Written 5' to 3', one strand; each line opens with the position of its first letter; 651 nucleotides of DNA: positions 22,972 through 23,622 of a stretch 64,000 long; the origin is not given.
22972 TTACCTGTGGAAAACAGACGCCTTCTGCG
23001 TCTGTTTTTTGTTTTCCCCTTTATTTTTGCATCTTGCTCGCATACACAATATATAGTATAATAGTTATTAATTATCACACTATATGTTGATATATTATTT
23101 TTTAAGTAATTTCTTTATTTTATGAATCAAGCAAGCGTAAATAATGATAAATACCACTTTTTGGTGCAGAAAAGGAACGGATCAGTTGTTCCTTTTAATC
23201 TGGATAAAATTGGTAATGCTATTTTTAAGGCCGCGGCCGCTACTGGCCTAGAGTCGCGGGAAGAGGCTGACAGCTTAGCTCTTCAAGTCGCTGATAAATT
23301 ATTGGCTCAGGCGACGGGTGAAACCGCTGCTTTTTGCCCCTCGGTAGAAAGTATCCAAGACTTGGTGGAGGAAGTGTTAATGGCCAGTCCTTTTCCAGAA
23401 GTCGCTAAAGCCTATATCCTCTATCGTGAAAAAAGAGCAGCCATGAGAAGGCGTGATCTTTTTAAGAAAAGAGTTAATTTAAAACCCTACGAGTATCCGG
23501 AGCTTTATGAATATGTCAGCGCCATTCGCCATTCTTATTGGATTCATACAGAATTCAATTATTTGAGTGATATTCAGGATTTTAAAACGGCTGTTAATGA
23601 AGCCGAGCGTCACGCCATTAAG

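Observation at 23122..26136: Class I RNR with the ATP-cone on the beta subunit and a minimal cone-less alpha subunit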

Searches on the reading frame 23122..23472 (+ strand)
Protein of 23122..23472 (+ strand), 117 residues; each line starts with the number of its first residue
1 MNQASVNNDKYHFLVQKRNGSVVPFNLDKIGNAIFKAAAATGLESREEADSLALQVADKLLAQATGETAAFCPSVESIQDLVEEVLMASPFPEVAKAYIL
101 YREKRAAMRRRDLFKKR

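Call 26: search_solved_structures(query=window:23122-23472:+, max_evalue=0.01, show_alignments=5)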
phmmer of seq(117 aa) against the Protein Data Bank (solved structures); distinct sequences matched with E-value up to 0.01: 3.
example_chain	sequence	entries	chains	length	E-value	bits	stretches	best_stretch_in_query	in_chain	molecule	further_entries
5olk_A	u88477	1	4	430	5.1e-21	78.1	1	15-117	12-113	Ribonucleoside-diphosphate reductase, beta subunit 1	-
5im3_A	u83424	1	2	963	3.4e-08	37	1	15-110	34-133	Ribonucleoside-diphosphate reductase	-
8p23_A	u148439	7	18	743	5.9e-06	29.8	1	15-110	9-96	Anaerobic ribonucleoside-triphosphate reductase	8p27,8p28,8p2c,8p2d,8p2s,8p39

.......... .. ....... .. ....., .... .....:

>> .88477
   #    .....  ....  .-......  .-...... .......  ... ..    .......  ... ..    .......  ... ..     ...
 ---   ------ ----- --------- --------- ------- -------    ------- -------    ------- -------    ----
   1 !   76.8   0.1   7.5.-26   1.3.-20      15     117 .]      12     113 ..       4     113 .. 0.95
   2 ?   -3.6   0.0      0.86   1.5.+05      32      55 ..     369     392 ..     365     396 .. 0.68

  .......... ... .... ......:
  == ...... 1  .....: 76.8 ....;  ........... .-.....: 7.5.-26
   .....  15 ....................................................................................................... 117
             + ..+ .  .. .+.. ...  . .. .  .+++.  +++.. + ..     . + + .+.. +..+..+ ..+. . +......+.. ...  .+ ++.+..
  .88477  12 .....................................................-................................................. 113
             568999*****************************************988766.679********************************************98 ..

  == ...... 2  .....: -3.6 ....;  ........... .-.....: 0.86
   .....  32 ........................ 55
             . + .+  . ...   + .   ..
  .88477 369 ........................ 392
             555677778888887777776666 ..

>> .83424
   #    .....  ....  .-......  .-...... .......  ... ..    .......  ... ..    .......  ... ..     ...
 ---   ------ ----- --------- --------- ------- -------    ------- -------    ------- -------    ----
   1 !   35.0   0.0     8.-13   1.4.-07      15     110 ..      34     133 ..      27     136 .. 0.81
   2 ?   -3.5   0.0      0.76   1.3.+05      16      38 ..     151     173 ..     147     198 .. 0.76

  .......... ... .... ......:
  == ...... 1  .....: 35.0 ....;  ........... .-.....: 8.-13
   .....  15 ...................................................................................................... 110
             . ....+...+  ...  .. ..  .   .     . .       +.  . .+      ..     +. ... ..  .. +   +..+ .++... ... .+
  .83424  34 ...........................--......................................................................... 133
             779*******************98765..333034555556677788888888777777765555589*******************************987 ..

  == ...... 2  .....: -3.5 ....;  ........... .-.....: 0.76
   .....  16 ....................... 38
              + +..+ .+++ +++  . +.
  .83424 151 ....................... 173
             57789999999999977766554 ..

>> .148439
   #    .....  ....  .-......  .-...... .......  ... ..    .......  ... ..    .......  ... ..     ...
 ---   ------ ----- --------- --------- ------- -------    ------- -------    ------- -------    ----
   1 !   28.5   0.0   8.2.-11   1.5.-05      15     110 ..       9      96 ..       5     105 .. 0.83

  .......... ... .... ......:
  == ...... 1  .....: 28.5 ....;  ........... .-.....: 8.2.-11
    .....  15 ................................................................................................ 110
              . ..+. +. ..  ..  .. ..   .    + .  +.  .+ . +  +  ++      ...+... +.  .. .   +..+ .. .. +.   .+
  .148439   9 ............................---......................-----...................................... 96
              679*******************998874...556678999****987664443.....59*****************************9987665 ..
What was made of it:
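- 23164..23439 (+): ATP-cone domain of NrdB (aa 15-106). The motifs VxKRxG, KIxxAI, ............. and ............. are shared with 5OLK, 5IM3 and 8P23 (call 26).
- Closest known: Pseudomonas aeruginosa NrdA N-terminal ATP-cone. Same: Same cone subtype by sequence motifs (call 26).
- Cone: motifs shared with three solved two-nucleotide cones (call 26).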
